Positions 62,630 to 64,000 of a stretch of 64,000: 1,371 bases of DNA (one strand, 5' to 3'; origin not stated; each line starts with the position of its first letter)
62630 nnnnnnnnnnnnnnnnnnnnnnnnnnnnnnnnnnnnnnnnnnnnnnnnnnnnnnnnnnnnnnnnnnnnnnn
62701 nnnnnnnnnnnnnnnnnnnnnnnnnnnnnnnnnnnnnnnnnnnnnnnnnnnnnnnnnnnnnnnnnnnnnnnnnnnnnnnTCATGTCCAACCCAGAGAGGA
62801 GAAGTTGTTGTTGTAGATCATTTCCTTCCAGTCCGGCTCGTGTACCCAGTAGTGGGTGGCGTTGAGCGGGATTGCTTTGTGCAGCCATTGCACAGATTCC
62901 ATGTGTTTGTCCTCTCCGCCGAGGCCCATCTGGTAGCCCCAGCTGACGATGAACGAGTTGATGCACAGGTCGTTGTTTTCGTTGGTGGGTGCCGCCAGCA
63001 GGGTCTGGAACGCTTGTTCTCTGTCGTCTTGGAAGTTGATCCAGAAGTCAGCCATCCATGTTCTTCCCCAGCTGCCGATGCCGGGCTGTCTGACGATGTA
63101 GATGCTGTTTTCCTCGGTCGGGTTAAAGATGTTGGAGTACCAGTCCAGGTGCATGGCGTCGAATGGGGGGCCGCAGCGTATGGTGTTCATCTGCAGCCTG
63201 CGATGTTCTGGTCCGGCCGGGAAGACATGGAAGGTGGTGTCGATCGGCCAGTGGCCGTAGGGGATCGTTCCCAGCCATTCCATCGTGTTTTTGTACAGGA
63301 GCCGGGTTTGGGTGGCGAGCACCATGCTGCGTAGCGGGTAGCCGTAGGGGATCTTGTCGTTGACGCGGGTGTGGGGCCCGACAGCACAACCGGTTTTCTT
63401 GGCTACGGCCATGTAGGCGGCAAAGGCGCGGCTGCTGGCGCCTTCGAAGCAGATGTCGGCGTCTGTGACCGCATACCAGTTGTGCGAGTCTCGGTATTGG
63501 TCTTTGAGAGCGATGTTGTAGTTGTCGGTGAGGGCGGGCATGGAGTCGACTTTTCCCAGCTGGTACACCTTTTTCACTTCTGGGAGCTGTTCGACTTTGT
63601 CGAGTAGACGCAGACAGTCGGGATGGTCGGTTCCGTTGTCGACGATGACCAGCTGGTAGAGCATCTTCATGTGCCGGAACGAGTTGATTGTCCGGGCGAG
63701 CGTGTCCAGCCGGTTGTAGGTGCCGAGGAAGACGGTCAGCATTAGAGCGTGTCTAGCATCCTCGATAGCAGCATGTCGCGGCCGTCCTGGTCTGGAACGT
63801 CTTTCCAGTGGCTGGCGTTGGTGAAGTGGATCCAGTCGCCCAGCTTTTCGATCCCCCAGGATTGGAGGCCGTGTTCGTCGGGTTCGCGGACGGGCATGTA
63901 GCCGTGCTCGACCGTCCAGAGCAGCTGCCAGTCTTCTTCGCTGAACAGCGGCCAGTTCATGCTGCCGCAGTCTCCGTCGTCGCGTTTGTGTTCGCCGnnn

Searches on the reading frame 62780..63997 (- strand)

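Call 9: search_protein_families(library=phrogs, proteins=[window:62780-63997:-], max_evalue=0.001)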
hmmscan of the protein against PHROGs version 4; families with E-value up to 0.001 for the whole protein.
window:62780-63997:- (405 aa): 0 families

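Call 28: search_protein_families(library=pfam, proteins=[window:62780-63997:-], max_evalue=0.01)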
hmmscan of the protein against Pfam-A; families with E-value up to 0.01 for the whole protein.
window:62780-63997:- (405 aa): 1 family
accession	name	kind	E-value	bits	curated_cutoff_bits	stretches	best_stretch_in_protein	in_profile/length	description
PF00535.33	Glycos_transf_2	-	2e-05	25.1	23.3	1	89-221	2-128/168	Glycosyl transferase family 2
